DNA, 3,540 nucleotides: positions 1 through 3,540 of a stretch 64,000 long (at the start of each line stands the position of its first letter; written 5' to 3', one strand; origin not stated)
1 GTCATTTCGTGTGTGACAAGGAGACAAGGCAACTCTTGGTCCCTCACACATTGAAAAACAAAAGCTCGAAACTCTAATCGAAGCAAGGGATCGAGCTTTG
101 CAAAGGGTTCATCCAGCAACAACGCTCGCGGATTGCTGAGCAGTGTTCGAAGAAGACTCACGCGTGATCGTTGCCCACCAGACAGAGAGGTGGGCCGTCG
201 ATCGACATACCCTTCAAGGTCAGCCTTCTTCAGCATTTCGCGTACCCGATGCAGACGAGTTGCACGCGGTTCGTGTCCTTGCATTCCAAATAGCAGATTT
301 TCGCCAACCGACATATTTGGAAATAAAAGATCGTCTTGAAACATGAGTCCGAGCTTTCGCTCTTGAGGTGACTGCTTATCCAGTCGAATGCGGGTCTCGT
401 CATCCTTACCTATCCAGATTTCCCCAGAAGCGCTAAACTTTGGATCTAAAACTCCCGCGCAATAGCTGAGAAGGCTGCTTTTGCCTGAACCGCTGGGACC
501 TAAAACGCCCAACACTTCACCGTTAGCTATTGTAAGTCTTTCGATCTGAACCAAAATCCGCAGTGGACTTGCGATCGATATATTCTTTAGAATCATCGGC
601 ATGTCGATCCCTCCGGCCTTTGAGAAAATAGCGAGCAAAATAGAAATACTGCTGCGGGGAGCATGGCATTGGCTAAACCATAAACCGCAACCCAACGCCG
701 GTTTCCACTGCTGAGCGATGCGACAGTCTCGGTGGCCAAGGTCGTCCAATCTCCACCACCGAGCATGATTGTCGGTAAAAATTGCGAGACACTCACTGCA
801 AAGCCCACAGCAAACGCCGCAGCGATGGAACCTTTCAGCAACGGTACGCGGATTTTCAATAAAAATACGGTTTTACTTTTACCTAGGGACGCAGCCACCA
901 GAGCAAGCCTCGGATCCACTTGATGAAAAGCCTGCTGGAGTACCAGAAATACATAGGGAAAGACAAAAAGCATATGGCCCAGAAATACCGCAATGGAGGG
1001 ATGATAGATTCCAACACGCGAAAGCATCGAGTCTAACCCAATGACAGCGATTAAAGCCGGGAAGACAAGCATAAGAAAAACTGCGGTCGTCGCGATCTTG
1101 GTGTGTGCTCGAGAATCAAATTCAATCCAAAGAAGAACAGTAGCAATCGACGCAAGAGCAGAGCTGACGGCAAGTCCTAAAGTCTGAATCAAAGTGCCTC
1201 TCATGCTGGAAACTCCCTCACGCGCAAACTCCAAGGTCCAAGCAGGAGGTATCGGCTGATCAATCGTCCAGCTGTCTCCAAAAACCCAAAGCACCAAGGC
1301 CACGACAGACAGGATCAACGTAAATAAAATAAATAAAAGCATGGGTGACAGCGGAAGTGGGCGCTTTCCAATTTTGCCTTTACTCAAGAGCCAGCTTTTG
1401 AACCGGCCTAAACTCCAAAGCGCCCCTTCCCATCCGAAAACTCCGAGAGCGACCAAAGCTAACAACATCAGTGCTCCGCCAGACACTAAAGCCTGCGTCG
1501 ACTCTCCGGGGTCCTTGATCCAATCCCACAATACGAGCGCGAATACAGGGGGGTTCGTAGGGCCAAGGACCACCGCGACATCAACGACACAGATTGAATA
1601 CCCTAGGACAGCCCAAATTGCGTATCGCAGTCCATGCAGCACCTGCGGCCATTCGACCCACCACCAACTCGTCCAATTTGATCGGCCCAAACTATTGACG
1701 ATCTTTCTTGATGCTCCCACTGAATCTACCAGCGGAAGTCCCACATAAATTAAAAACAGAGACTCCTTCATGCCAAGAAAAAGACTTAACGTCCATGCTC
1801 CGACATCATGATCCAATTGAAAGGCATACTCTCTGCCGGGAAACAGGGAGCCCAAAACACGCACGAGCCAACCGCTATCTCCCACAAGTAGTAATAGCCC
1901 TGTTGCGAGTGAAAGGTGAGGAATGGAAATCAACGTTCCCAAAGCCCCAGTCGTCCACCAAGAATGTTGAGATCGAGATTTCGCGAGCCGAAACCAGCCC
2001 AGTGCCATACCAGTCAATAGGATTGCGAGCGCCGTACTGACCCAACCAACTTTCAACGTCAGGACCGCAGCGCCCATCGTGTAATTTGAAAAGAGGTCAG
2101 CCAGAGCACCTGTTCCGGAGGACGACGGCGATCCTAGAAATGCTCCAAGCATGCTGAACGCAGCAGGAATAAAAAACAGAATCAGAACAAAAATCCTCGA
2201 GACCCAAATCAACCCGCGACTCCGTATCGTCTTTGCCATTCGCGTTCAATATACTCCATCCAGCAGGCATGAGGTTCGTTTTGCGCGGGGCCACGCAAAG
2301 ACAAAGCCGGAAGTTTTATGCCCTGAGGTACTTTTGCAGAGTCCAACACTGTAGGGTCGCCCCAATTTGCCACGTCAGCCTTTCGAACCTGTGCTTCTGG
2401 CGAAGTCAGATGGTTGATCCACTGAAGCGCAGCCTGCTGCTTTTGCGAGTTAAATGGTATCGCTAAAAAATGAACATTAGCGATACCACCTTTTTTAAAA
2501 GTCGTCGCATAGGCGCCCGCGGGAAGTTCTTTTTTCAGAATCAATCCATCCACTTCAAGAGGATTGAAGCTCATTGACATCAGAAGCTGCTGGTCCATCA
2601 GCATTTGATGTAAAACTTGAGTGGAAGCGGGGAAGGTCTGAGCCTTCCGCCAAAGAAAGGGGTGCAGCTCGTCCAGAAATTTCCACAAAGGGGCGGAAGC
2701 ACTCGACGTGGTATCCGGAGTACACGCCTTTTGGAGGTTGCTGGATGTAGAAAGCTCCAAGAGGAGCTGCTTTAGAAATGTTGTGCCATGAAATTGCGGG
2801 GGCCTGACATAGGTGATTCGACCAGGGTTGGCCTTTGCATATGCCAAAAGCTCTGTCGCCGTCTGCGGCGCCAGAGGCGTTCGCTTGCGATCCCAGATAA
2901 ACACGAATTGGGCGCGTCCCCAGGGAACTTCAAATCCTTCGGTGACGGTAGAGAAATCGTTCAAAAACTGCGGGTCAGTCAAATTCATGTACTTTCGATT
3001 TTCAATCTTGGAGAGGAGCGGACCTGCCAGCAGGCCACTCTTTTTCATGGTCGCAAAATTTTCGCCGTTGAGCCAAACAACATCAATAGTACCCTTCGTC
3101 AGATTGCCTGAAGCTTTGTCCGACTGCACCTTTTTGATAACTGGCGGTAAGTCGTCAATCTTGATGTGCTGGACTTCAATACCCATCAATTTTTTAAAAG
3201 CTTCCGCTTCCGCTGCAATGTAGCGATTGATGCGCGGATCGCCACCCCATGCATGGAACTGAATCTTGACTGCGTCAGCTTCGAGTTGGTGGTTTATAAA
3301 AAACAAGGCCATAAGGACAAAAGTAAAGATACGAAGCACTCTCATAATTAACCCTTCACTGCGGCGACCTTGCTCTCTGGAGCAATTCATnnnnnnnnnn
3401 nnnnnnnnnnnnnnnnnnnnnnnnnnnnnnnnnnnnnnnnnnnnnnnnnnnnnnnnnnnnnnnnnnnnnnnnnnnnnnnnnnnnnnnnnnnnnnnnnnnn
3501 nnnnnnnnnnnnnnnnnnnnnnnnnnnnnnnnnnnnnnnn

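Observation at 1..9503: Nine-gene translationally coupled operon extending the uncharacterised ynjBCD-ynjE-ynjF gene set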

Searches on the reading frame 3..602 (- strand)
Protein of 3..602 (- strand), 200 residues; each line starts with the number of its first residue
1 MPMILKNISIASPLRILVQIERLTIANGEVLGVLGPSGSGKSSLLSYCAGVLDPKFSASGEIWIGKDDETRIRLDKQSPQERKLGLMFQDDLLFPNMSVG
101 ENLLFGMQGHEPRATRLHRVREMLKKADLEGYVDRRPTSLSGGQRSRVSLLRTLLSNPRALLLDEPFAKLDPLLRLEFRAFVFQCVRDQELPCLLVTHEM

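Call 5: search_protein_families(library=pfam, proteins=[window:3-602:-], max_evalue=0.01)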
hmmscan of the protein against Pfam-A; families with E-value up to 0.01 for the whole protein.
window:3-602:- (200 aa): 5 families
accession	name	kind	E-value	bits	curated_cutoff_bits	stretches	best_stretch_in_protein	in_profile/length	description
PF00005.33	ABC_tran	-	1.4e-29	103.9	25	1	22-168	5-137/137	ABC transporter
PF13304.12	AAA_21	-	2.9e-05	24.7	27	0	32-91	3-79/304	AAA domain, putative AbiEii toxin, Type IV TA system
PF20703.3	nSTAND1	-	0.00042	20.5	27.1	1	26-52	31-55/379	Novel STAND NTPase 1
PF13555.12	AAA_29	-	0.006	16.7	27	0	24-54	18-48/61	P-loop containing region of AAA domain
PF02463.25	SMC_N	-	0.0094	15.8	40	0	30-45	26-41/220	RecF/RecN/SMC N terminal domain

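Call 6: search_protein_families(library=ncbifam, proteins=[window:3-602:-], max_evalue=0.01)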
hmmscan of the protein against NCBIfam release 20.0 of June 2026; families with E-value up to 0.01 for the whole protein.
window:3-602:- (200 aa): 183 families (the best 25 are shown)
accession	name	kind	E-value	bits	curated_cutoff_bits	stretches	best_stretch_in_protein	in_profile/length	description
TIGR01277.1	thiQ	equivalog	1.1e-38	133.1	245.05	1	22-199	18-188/213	thiamine ABC transporter ATP-binding protein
TIGR00968.1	3a0106s01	subfamily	6.3e-38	130.6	342.75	1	22-199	20-190/237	sulfate ABC transporter ATP-binding protein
NF040933.2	ABC_arch_GlcV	equivalog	8.6e-38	130.1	450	1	22-199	26-201/357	glucose ABC transporter ATP-binding protein GlcV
TIGR03265.1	PhnT2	equivalog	1.1e-37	130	457.7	1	17-199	20-194/353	putative 2-aminoethylphosphonate ABC transporter ATP-binding protein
NF008653.0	PRK11650.1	subfamily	2e-37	129.1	432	1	22-199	24-194/357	sn-glycerol-3-phosphate ABC transporter ATP-binding protein UgpC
NF008039.0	PRK10771.1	equivalog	2.5e-36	125.3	298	1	22-199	19-189/234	thiamine ABC transporter ATP-binding protein ThiQ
TIGR02142.1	modC_ABC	equivalog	1e-35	123.6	285.05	1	24-200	19-192/353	molybdenum ABC transporter ATP-binding protein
TIGR01187.1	potA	subfamily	3.9e-35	121.5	355.6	1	33-199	1-160/325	polyamine ABC transporter ATP-binding protein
NF008513.0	PRK11432.1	equivalog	3.2e-34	118.4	496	1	4-199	8-196/351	ferric ABC transporter ATP-binding protein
NF006987.0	PRK09452.1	equivalog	3.3e-34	118.2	482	1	17-199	33-207/378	spermidine/putrescine ABC transporter ATP-binding protein PotA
NF008233.0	PRK11000.1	equivalog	9.8e-34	116.8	568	1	22-199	23-193/369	maltose/maltodextrin ABC transporter ATP-binding protein MalK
TIGR03258.1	PhnT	equivalog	9.9e-34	116.9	499.15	1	5-199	11-199/359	2-aminoethylphosphonate ABC transport system ATP-binding subunit PhnT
TIGR01186.1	proV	subfamily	1.1e-33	116.8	326.6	1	20-200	11-190/363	betaine/proline/choline family ABC transporter ATP-binding protein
NF008621.0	PRK11607.1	equivalog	6e-33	114.2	613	1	22-199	39-209/377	putrescine ABC transporter ATP-binding subunit PotG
NF043075.1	MMSYN1_0197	equivalog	2.1e-32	112.4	550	1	16-199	16-192/341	spermidine/putrescine ABC transporter ATP-binding protein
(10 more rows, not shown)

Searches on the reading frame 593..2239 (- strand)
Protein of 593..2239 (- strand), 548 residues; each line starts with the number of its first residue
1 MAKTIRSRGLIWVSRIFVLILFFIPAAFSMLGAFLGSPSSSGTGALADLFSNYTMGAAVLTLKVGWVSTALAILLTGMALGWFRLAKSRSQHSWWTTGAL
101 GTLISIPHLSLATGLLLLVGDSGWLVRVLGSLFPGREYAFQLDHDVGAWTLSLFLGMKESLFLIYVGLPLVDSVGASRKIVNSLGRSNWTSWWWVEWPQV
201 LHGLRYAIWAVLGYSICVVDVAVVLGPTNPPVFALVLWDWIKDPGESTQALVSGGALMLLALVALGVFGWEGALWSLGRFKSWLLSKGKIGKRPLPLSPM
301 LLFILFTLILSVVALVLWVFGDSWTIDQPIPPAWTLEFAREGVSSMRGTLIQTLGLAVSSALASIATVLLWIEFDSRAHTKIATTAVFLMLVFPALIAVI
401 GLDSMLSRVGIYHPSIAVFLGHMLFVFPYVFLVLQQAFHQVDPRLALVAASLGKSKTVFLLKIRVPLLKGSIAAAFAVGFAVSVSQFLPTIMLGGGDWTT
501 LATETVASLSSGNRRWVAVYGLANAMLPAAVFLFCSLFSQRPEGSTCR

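Call 5: search_protein_families(library=pfam, proteins=[window:593-2239:-], max_evalue=0.01)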
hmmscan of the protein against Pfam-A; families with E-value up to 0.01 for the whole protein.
window:593-2239:- (548 aa): 1 family
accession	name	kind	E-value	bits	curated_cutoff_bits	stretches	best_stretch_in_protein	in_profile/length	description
PF00528.27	BPD_transp_1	-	1.3e-05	25.4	26.4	1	386-518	29-154/184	Binding-protein-dependent transport system inner membrane component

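Call 6: search_protein_families(library=ncbifam, proteins=[window:593-2239:-], max_evalue=0.01)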
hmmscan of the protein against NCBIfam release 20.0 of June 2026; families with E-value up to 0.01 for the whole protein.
window:593-2239:- (548 aa): 17 families
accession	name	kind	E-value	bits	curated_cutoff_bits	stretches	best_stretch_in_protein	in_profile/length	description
TIGR01581.1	Mo_ABC_porter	hypoth_equivalog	2.5e-09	37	210.3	1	388-506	77-192/225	ABC transporter permease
TIGR02141.1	modB_ABC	equivalog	5e-09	36.1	182.6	1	388-513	54-181/208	molybdate ABC transporter permease subunit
NF007047.0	PRK09500.1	equivalog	1.8e-08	34.3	326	1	352-502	67-215/257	spermidine/putrescine ABC transporter permease PotC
NF006954.0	PRK09433.1-5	equivalog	4.4e-08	32.2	821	2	356-539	337-523/530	thiamine/thiamine pyrophosphate ABC transporter permease ThiP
TIGR03262.1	PhnU2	equivalog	4.6e-08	32.2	593.25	1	403-506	122-223/546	putative 2-aminoethylphosphonate ABC transporter permease subunit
TIGR01253.1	thiP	equivalog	6.6e-08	32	395.1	1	350-510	325-494/519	thiamine/thiamine pyrophosphate ABC transporter permease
NF006952.0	PRK09433.1-3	equivalog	4.7e-07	29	679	1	352-514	344-506/534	thiamine/thiamine pyrophosphate ABC transporter permease ThiP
NF043073.1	MMSYN1_0195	equivalog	1e-05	23.9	1250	1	409-501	121-212/1021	spermidine/putrescine ABC transporter permease/substrate-binding protein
NF007963.0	PRK10683.1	equivalog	3.2e-05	23.5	489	1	409-527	178-295/317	putrescine ABC transporter permease PotH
NF040839.1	tungstate_WtpB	equivalog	4.7e-05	23.1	340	1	400-488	108-198/251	tungstate ABC transporter permease WtpB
NF006939.0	PRK09421.1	equivalog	8.7e-05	22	262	1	420-492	98-170/230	molybdate ABC transporter permease subunit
NF006951.0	PRK09433.1-2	equivalog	9e-05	21.3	788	1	105-226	101-216/535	thiamine/thiamine pyrophosphate ABC transporter permease ThiP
TIGR03255.1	PhnV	equivalog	0.00038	20.2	358.7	1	304-513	25-239/270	2-aminoethylphosphonate ABC transport system, membrane component PhnV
NF006953.0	PRK09433.1-4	equivalog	0.00062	18.8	970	1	395-501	123-225/536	thiamine/thiamine pyrophosphate ABC transporter permease ThiP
NF007044.0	PRK09497.1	equivalog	0.0041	16.6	348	1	401-497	136-232/285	spermidine/putrescine ABC transporter permease PotB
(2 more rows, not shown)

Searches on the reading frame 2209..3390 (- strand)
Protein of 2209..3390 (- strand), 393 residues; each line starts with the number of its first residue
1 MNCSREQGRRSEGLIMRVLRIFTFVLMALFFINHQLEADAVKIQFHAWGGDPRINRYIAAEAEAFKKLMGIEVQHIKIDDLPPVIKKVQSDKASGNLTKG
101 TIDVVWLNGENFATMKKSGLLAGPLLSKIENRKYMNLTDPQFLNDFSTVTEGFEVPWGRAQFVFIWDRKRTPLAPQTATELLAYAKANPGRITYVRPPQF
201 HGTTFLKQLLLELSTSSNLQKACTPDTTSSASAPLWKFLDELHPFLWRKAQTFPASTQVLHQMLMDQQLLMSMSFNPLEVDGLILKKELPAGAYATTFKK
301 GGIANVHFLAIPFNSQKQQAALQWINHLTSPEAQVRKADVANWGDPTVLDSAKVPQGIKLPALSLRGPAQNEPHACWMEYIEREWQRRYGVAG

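Call 5: search_protein_families(library=pfam, proteins=[window:2209-3390:-], max_evalue=0.01)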
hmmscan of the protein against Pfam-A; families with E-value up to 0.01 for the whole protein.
window:2209-3390:- (393 aa): 2 families
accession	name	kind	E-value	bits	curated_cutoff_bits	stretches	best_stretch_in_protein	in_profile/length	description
PF13416.11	SBP_bac_8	-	3.3e-23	83.3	27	1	62-352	3-265/279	Bacterial extracellular solute-binding protein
PF01547.30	SBP_bac_1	-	6.9e-08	33.3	26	1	58-334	10-306/307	Bacterial extracellular solute-binding protein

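Call 6: search_protein_families(library=ncbifam, proteins=[window:2209-3390:-], max_evalue=0.01)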
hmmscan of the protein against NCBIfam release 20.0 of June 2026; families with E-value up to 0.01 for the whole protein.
window:2209-3390:- (393 aa): 2 families
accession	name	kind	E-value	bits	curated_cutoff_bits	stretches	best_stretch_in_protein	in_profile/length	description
NF008633.1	PRK11622.1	subfamily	2e-121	405.6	203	1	36-390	32-397/397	ABC transporter substrate-binding protein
NF007048.0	PRK09501.1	equivalog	0.0086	15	582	0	299-347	249-297/348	spermidine/putrescine ABC transporter substrate-binding protein PotD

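Call 34: search_solved_structures(query=window:2209-3390:-, max_evalue=0.01)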
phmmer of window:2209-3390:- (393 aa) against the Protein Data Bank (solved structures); distinct sequences matched with E-value up to 0.01: 0.

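Call 38: find_related_loci(query=A1, collection=genome_contigs, flank=10000)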
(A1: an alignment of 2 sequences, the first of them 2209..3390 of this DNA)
Query A1 (393 aa) in genome_contigs; peptide patterns used: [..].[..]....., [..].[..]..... (x = any residue, [..] = any of these).
600 stretches matched a pattern (row limit reached: there are more); 525 encode a relative of the query (tblastn E <= 1e-3); the best 80 are kept; 80 distinct loci.
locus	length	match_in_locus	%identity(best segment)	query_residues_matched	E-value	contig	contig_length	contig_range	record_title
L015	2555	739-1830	48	35-391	4e-113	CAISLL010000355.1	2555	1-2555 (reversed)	MAG: uncultured beta proteobacterium isolate Erken-D11_bin-0522 genome assembly, contig: bin-0522:355/420, whole genome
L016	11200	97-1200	47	35-391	1e-102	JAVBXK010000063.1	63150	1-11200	MAG: bacterium isolate GS5 374, whole genome shotgun sequence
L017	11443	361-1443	45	37-390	2e-101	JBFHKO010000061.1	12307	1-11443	MAG: Aeromonadaceae bacterium isolate Mix_sand07.2021.05.G.90 k141_471539_length_12307_cov_13.9973, whole genome shotgun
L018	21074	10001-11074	45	45-391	7e-101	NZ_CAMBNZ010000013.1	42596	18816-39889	MAG: Limnohabitans sp. Rim8 isolate MsE-30apr19-143 MsE-30apr19-C1029, whole genome shotgun sequence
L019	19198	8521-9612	46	37-393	7e-101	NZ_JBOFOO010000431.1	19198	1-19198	MAG: Craterilacuibacter sp. isolate WFFMC_MAG_260 k139_49130_flag=1_multi=6.7533_len=19198, whole genome shotgun sequenc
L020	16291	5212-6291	45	37-390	6e-100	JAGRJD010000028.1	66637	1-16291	MAG: Thiothrix sp. isolate HKST-UBA238 2009_10216, whole genome shotgun sequence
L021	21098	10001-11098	44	35-391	6e-100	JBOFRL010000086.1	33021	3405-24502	MAG: Vibrionaceae bacterium isolate WFFMC_MAG_683 k139_291473_flag=0_multi=92.4526_len=33021, whole genome shotgun seque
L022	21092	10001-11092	43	35-391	1e-99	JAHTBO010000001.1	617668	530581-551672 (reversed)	Alcaligenaceae bacterium CGII-47 scaffold_0, whole genome shotgun sequence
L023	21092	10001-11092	44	33-390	2e-99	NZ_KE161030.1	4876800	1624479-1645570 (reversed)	Cedecea davisae DSM 4568 Scaffold0, whole genome shotgun sequence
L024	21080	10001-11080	42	37-390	1e-96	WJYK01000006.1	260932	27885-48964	Enterobacteriaceae bacterium RIT693 6, whole genome shotgun sequence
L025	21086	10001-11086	44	37-390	1e-95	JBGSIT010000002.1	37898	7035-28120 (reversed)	MAG: Rhizobiaceae bacterium isolate JTS-AC139 k141_3597443, whole genome shotgun sequence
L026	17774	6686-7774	45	35-390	2e-95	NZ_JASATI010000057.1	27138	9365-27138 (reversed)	Hydrogenophaga sp. OTU3427 57, whole genome shotgun sequence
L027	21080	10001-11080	43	37-390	3e-95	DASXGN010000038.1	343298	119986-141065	MAG TPA_asm: Buttiauxella sp. isolate SMAG_U5166 k141_1482296, whole genome shotgun sequence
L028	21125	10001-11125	41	22-390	3e-95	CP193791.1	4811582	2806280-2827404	Enterobacter sp. TMH.L2 chromosome, complete genome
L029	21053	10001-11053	44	37-390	2e-95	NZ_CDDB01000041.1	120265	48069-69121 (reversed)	Aeromonas schubertii strain CECT 4240, whole genome shotgun sequence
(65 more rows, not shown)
